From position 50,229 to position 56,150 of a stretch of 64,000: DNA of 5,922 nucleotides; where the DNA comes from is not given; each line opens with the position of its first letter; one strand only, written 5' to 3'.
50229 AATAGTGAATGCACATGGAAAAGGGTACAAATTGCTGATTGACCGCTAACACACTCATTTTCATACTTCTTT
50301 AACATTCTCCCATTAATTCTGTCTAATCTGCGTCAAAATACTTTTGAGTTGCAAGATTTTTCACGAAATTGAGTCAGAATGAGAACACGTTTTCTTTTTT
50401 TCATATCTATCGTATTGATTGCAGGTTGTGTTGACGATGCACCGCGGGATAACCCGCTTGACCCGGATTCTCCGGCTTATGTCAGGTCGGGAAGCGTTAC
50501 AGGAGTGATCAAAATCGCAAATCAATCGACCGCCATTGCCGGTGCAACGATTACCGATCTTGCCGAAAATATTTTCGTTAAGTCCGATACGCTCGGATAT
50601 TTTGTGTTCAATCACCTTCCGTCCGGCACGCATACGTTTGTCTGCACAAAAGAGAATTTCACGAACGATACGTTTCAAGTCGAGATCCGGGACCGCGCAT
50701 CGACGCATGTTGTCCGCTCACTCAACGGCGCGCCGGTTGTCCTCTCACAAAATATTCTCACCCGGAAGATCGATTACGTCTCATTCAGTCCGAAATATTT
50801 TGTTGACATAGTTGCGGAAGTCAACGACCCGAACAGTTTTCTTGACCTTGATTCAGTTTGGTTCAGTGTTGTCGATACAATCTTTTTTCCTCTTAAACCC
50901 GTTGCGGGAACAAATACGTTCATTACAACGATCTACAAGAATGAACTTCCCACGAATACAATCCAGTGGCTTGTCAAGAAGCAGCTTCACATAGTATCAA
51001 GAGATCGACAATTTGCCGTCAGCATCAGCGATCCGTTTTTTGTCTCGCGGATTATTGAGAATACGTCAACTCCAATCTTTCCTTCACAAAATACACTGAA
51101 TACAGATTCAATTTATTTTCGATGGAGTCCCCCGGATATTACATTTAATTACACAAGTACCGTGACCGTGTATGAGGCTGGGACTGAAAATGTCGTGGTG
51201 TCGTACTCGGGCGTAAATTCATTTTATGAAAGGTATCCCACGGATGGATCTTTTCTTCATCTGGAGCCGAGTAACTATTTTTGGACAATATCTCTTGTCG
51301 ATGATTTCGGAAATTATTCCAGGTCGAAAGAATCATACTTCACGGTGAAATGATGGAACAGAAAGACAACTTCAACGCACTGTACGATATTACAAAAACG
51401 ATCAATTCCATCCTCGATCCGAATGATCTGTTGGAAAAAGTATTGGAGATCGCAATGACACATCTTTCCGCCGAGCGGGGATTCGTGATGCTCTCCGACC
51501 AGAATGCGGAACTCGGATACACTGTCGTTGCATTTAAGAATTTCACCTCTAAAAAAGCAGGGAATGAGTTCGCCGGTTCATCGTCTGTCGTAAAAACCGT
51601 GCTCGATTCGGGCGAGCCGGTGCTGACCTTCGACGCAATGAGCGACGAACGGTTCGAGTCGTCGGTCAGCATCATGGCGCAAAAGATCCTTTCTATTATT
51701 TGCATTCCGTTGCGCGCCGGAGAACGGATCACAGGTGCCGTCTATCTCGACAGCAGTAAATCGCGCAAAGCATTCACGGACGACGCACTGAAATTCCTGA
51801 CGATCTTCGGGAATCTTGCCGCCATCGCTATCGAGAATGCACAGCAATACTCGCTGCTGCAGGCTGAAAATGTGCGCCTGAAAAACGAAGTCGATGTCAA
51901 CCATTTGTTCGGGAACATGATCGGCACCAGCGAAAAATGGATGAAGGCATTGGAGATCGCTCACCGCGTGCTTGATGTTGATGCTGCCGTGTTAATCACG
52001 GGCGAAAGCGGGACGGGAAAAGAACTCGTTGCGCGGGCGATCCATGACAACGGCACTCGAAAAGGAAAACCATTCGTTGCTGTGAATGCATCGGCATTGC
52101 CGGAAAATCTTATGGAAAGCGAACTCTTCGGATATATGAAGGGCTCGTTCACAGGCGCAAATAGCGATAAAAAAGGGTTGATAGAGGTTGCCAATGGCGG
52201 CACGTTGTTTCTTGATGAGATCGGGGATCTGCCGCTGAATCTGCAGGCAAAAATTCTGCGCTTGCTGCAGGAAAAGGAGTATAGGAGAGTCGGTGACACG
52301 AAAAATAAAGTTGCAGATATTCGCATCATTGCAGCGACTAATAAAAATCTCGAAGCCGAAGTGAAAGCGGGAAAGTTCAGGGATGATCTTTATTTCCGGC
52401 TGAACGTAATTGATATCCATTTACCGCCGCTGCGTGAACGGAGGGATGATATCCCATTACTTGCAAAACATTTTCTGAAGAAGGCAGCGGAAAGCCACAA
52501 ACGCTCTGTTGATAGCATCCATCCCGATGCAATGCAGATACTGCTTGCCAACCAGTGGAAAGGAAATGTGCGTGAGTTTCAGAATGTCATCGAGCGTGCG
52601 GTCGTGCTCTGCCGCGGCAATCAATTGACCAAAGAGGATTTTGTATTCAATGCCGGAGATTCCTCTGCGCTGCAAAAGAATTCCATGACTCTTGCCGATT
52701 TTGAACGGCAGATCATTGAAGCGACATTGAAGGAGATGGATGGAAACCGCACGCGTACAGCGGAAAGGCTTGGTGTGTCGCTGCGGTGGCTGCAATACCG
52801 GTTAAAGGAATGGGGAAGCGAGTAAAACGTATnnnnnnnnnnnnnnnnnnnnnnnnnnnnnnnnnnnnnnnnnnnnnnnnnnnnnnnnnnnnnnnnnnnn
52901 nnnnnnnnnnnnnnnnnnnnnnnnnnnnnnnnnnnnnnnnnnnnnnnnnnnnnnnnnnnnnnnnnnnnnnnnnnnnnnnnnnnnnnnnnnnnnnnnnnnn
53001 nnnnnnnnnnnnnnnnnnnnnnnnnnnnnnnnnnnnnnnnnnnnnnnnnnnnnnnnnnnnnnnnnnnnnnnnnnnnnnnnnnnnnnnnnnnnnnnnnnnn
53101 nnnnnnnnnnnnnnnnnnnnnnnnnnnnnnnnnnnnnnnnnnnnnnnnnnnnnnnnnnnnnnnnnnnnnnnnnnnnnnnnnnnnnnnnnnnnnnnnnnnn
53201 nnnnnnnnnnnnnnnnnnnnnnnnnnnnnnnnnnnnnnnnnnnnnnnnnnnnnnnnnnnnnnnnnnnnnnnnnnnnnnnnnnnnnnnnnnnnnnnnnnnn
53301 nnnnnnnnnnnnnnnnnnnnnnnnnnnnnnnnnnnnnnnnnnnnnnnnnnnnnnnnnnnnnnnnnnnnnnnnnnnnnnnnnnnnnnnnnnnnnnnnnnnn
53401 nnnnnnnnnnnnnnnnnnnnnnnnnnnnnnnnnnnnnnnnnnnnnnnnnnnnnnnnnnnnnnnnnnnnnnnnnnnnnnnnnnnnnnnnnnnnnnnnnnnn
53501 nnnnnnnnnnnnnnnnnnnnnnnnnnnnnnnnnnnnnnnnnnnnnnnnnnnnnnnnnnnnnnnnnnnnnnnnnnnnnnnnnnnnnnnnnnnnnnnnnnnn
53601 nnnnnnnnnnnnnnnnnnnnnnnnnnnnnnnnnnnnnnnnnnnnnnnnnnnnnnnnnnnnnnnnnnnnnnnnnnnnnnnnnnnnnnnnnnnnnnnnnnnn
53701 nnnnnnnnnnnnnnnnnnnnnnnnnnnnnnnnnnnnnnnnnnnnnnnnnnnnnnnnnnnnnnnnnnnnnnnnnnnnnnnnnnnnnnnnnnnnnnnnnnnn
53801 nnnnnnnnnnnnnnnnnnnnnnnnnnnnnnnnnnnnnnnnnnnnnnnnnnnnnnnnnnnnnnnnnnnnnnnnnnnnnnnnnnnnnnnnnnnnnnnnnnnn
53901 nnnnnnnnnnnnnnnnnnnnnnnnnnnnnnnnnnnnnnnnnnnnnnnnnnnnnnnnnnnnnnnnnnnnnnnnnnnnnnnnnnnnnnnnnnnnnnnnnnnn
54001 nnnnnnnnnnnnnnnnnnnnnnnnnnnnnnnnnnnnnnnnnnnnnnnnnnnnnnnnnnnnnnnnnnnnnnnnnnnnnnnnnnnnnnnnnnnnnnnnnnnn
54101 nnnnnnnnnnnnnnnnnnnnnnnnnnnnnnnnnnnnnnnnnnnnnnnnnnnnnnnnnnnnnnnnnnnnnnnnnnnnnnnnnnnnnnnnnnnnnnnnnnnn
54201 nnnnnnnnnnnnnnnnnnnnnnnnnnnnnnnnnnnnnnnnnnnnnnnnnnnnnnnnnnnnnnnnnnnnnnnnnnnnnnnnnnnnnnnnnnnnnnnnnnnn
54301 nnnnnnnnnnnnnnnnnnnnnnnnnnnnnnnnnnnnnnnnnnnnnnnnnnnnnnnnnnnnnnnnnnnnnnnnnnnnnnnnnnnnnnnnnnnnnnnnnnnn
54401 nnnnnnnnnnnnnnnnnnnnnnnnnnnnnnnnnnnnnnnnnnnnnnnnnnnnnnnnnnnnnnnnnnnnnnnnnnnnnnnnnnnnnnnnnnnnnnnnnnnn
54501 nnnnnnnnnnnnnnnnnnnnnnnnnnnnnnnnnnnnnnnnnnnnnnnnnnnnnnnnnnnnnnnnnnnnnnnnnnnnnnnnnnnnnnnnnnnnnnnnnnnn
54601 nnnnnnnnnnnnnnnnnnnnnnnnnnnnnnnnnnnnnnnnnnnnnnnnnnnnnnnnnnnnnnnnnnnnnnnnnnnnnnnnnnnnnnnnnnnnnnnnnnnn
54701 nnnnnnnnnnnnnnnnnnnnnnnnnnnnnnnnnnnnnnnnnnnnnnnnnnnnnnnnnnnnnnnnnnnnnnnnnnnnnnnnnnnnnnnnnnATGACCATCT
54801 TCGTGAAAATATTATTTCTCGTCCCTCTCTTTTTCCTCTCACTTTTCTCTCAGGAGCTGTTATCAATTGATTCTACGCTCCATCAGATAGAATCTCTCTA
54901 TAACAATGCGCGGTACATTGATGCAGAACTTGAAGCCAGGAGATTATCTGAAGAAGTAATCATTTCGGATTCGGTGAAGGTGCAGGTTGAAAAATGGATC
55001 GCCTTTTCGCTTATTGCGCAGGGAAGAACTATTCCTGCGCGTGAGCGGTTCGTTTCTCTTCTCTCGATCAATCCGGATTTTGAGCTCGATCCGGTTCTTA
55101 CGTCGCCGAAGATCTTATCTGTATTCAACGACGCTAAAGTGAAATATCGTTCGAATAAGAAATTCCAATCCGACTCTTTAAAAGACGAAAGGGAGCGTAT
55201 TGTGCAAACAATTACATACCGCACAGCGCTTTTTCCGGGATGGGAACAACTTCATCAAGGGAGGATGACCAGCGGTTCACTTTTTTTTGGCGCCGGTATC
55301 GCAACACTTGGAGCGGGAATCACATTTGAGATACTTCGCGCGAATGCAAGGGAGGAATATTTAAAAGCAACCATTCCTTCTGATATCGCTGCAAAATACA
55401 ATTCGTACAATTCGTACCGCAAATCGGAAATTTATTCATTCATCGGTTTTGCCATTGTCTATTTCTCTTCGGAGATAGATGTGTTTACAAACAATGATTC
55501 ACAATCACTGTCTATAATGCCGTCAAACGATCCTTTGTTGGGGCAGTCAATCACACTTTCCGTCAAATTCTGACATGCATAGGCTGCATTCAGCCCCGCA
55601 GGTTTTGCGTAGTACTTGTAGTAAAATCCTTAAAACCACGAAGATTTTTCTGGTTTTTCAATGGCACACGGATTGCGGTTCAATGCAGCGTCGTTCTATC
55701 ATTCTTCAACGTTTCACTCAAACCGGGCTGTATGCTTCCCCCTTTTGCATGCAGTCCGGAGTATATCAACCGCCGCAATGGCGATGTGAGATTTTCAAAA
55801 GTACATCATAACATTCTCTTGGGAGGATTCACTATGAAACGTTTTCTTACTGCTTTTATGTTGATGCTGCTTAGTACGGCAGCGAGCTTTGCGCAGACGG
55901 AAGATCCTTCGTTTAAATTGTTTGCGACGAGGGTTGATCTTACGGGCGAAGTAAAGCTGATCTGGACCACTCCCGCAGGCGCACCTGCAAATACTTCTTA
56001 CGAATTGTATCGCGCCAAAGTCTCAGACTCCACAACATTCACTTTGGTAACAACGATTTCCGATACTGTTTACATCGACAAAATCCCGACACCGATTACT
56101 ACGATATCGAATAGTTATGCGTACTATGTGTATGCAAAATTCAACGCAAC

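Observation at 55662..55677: RpoN-type promoter upstream of a T9SS-secreted giant protein, 3 kb downstream of a GAF-containing sigma-54 activator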

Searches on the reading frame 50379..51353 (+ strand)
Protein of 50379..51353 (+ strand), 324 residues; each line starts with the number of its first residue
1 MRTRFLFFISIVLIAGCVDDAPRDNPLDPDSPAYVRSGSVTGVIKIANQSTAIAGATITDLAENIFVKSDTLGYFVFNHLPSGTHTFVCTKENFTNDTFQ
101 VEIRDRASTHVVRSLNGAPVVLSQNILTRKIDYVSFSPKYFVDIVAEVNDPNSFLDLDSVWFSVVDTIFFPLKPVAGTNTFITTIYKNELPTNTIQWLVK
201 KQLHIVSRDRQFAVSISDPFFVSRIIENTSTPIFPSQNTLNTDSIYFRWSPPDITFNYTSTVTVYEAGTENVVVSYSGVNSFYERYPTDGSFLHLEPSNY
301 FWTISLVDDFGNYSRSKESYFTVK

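Call 8: search_protein_families(library=pfam, proteins=[window:50379-51353:+], max_evalue=0.001)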
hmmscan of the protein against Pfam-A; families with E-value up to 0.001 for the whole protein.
window:50379-51353:+ (324 aa): 2 families
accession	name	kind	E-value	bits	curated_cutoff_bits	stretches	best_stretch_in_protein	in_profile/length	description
PF13715.12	CarbopepD_reg_2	-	1.7e-06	28.4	32.2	1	40-111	1-72/88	CarboxypepD_reg-like domain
PF13620.12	CarboxypepD_reg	-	4.1e-06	27.5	32.3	1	39-110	1-76/82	Carboxypeptidase regulatory-like domain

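Call 48: search_protein_families(library=ncbifam, proteins=[window:50379-51353:+], max_evalue=0.001)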
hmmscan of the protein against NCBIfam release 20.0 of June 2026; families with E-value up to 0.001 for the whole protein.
window:50379-51353:+ (324 aa): 0 families

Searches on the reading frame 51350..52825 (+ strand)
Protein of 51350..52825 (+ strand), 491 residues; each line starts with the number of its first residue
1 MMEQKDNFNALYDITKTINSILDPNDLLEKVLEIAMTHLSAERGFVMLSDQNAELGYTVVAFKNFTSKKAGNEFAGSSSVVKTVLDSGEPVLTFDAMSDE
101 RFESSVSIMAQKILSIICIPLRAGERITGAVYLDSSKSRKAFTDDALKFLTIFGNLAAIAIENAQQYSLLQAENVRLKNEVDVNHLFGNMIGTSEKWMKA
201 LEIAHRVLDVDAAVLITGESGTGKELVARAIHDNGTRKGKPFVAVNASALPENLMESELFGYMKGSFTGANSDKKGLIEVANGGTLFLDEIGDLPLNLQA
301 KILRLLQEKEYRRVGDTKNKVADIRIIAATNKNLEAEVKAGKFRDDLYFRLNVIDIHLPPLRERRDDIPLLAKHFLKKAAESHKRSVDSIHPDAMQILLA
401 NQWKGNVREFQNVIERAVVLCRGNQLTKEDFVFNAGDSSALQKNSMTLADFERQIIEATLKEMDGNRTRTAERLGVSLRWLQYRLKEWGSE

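Call 8: search_protein_families(library=pfam, proteins=[window:51350-52825:+], max_evalue=0.001)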
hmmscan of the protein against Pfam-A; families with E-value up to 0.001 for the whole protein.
window:51350-52825:+ (491 aa): 11 families
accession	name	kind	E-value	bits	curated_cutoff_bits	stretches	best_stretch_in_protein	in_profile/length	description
PF00158.32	Sigma54_activat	-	2e-70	236.3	20.2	1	190-357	1-168/168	Sigma-54 interaction domain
PF25601.1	AAA_lid_14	-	1.5e-25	89.2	27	1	362-439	1-78/87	AAA+ ATPase lid domain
PF14532.12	Sigma54_activ_2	-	4.8e-22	79.1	25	1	209-361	19-138/138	Sigma-54 interaction domain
PF13185.12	GAF_2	-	4.2e-17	63.1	28.6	1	22-162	2-136/136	GAF domain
PF01590.32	GAF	-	5.2e-16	59.8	22.4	1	23-161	1-133/133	GAF domain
PF13492.12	GAF_3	-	1.9e-14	54.6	27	1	24-163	2-129/129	GAF domain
PF02954.25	HTH_8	-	1.1e-12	47.9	22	1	447-488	1-42/42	Bacterial regulatory protein, Fis family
PF07728.20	AAA_5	-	6.6e-08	33.1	22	1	214-333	2-124/139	AAA domain (dynein-related subfamily)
PF00004.35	AAA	-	0.00014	22.8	21.2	1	214-332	1-110/131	ATPase family associated with various cellular activities (AAA)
PF07724.20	AAA_2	-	0.00019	21.9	27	1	213-340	5-133/166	AAA domain (Cdc48 subfamily)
PF01078.27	Mg_chelatase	-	0.00082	19.3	20.3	0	269-332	93-158/207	Magnesium chelatase, subunit ChlI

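Call 9: find_encoding_contigs(protein=window:51350-52825:+, flank=10000, max_places=6)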
Protein window:51350-52825:+ (491 aa): no gene with exactly this product is on record in the collection.

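Call 48: search_protein_families(library=ncbifam, proteins=[window:51350-52825:+], max_evalue=0.001)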
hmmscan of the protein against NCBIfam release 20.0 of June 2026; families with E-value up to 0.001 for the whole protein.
window:51350-52825:+ (491 aa): 30 families (the best 25 are shown)
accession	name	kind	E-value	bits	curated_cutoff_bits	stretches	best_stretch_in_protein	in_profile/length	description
TIGR01817.1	nifA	equivalog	1.2e-119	400.5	528.85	1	7-442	3-451/534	nif-specific transcriptional activator NifA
NF041552.1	TF_PrdR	equivalog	1.5e-109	366.9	795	1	170-488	254-576/577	sigma-54 dependent transcriptional regulator PrdR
NF008469.0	PRK11361.1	equivalog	1.2e-105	354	714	1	160-489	115-455/461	acetoacetate metabolism transcriptional regulator AtoC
NF003451.0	PRK05022.1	equivalog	3e-101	339.7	476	1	9-476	7-496/512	nitric oxide reductase transcriptional regulator NorR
TIGR02915.1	PEP_resp_reg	equivalog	9.8e-101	337.8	502.6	1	155-478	107-432/445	PEP-CTERM-box response regulator transcription factor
NF011958.0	PRK15429.1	equivalog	2.8e-99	333.6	830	1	3-489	182-685/692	formate hydrogenlyase transcriptional activator FlhA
TIGR01818.1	ntrC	equivalog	3.2e-95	319.6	558.6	1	172-431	118-377/463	nitrogen regulation protein NR(I)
NF050807.1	TransRegFlbDCaul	equivalog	1.2e-93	314.4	750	1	191-489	121-439/454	sigma-54-dependent transcriptional regulator FlbD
NF038308.1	RNA_repair_RtcR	equivalog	2.2e-93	313.9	650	1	106-445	110-446/530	RNA repair transcriptional activator RtcR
NF007689.0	PRK10365.1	equivalog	8.1e-88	295.1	760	1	183-481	135-435/441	sigma-54-dependent response regulator transcription factor ZraR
TIGR02329.1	propionate_PrpR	equivalog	1e-86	291.7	499.2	1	130-486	166-525/526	propionate catabolism operon regulatory protein PrpR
NF049963.1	RespRegFlgRCampy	domain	1.3e-86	291.1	750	1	187-487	133-426/429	fla regulon two-component system response regulator FlgR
NF011695.0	PRK15115.1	equivalog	3.4e-86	289.7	763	1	188-473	135-421/445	two-component system response regulator GlrR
NF041946.1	LuxO_transreg_Vib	equivalog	2.2e-83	280.6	800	1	180-429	125-374/463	quorum-sensing sigma-54 dependent transcriptional regulator LuxO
NF041906.1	V4R_TF_MobR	exception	3.1e-82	276.8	999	1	170-487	210-543/544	phenol degradation transcriptional regulator MobR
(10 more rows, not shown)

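Call 49: search_solved_structures(query=window:51350-52825:+, max_evalue=1e-20)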
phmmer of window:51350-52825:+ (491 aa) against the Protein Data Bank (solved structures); distinct sequences matched with E-value up to 1e-20: 35.
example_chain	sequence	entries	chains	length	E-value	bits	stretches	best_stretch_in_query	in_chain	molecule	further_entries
4l4u_A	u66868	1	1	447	6.8e-83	282.3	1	159-491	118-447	Transcriptional regulator (NtrC family)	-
1ojl_A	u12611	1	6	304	2.5e-80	273.9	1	189-485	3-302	TRANSCRIPTIONAL REGULATORY PROTEIN ZRAR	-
9qq6_C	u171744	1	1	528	1.7e-79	271.1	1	9-486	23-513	Nif-specific regulatory protein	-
1ny5_A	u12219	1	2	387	2.1e-74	254.4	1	159-426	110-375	transcriptional regulator (NtrC family)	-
4ly6_A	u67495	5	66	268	1.3e-73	251.8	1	170-426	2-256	Transcriptional regulator (NtrC family)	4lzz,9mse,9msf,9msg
1ny6_A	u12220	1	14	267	2.6e-73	250.8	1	173-426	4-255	transcriptional regulator (NtrC family)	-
3dzd_A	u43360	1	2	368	2.3e-72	247.6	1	192-425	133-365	Transcriptional regulator (NtrC family)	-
3m0e_A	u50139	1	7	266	2.3e-72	247.6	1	174-426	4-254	Transcriptional regulator (NtrC family)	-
6jdi_A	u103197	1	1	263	1e-71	245.5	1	185-420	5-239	Nitrogen assimilation regulatory protein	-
8p53_C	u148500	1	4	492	1e-71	245.5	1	175-421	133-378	Transcriptional regulator FleQ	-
5exx_A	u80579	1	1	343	2.6e-71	244.1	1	185-421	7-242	Transcriptional regulator FleQ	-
8pb9_D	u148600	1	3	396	4.6e-71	243.3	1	174-420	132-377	Transcriptional regulator FleQ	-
5exp_A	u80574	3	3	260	4.7e-71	243.3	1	185-420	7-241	Transcriptional regulator FleQ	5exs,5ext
7ejw_C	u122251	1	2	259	4.7e-71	243.3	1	185-420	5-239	Transcriptional regulator FleQ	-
6j7e_A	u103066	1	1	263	5e-71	243.2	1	185-420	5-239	Nitrogen assimilation regulatory protein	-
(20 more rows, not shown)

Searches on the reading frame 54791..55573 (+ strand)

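Call 8: search_protein_families(library=pfam, proteins=[window:54791-55573:+], max_evalue=0.001)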
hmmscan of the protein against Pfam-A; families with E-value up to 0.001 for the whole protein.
window:54791-55573:+ (260 aa): 0 families

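Call 48: search_protein_families(library=ncbifam, proteins=[window:54791-55573:+], max_evalue=0.001)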
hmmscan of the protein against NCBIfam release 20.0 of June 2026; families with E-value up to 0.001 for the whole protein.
window:54791-55573:+ (260 aa): 1 family
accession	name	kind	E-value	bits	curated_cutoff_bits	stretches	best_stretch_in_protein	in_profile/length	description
NF038027.1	TssQ_fam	subfamily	5.7e-07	30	65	1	28-102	8-82/100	TssQ family T6SS-associated lipoprotein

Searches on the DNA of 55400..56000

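Call 17: search_rna_families(source=window, start=55400, end=56000, threshold=evalue, max_evalue=10, show_alignments=2)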
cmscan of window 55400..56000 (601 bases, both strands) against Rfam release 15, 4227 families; matches with E-value up to 10: 1.
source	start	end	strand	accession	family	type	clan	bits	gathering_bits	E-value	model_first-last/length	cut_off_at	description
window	55632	55659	+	RF03790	MIR8008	Gene; miRNA;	-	15.1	66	5.1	1-55/55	no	MIR8008 microRNA precursor family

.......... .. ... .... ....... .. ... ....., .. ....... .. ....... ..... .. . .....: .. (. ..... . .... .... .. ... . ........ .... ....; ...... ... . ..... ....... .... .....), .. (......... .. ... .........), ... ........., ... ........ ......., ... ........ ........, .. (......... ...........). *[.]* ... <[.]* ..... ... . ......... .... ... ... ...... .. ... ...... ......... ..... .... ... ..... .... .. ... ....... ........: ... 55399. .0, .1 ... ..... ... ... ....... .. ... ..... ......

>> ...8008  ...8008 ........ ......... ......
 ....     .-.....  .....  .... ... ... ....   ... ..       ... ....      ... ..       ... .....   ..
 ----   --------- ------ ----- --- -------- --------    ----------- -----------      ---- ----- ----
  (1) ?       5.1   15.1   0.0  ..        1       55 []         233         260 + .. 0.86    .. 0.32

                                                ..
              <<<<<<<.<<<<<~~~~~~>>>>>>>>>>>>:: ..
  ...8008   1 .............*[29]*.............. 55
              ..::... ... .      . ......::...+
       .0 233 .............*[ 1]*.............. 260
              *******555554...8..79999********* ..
